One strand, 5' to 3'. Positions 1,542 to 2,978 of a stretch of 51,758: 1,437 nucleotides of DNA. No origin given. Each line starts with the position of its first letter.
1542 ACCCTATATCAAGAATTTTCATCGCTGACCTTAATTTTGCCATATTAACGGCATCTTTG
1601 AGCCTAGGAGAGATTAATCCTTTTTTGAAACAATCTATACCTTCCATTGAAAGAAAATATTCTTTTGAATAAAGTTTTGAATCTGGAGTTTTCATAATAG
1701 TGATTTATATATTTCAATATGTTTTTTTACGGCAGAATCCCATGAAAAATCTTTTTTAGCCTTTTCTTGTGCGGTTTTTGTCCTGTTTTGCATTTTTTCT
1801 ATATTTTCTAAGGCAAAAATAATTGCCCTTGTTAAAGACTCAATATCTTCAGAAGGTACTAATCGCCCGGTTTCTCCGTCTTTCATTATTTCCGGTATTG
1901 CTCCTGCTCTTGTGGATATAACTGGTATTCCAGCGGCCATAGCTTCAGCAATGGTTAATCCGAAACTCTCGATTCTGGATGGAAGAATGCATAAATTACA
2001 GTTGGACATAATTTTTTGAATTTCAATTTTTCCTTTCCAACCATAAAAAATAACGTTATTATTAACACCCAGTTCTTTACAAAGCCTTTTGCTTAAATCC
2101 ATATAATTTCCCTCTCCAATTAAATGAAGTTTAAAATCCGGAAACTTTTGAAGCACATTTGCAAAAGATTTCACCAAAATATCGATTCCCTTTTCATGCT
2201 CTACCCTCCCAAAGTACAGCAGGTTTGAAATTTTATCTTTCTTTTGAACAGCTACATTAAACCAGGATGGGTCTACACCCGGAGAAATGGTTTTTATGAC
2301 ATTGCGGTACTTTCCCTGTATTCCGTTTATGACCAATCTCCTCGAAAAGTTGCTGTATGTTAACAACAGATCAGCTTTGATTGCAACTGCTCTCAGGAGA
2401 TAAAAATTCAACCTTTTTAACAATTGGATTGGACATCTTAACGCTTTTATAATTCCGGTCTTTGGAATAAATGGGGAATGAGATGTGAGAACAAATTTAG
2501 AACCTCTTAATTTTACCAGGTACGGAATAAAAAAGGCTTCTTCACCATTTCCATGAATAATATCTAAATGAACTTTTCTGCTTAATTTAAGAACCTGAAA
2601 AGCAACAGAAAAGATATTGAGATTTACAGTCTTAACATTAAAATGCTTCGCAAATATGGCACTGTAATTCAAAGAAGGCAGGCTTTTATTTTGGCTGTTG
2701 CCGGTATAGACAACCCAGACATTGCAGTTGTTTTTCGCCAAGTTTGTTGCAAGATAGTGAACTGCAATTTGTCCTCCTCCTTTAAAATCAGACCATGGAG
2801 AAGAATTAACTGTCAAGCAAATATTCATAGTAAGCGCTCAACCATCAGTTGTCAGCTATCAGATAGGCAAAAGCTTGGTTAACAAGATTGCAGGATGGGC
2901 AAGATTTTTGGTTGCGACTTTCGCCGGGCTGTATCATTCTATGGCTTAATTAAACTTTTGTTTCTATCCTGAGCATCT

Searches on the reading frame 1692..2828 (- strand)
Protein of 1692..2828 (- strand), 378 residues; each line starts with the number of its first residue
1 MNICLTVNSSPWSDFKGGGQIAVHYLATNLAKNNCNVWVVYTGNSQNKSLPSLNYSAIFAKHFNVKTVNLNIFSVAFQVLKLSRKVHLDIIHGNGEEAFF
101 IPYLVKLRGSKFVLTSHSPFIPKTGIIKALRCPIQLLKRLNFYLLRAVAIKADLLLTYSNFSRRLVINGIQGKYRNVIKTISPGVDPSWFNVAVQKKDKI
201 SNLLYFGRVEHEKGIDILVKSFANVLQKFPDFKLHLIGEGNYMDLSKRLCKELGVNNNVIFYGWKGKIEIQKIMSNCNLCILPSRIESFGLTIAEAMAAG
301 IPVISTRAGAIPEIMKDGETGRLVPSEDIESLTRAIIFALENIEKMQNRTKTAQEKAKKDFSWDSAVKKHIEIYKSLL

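Call 52: search_protein_families(library=pfam, proteins=[window:1692-2828:-], max_evalue=0.001)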
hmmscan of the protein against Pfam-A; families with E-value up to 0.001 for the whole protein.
window:1692-2828:- (378 aa): 5 families
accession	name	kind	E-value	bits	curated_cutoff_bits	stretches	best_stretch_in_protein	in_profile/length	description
PF00534.26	Glycos_transf_1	-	1.5e-41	142.2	26.4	1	197-355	12-171/172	Glycosyl transferases group 1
PF13692.12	Glyco_trans_1_4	-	6.2e-36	124.2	27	1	202-342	3-142/142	Glycosyl transferases group 1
PF20706.3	GT4-conflict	-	1.4e-17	64.2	26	1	180-368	176-383/385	Family 4 Glycosyltransferase in conflict systems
PF13439.12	Glyco_transf_4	-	2.1e-15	57.6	28.5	1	17-188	2-169/170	Glycosyltransferase Family 4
PF13524.12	Glyco_trans_1_2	-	4.4e-05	23.9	25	1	227-368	10-140/144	Glycosyl transferase-like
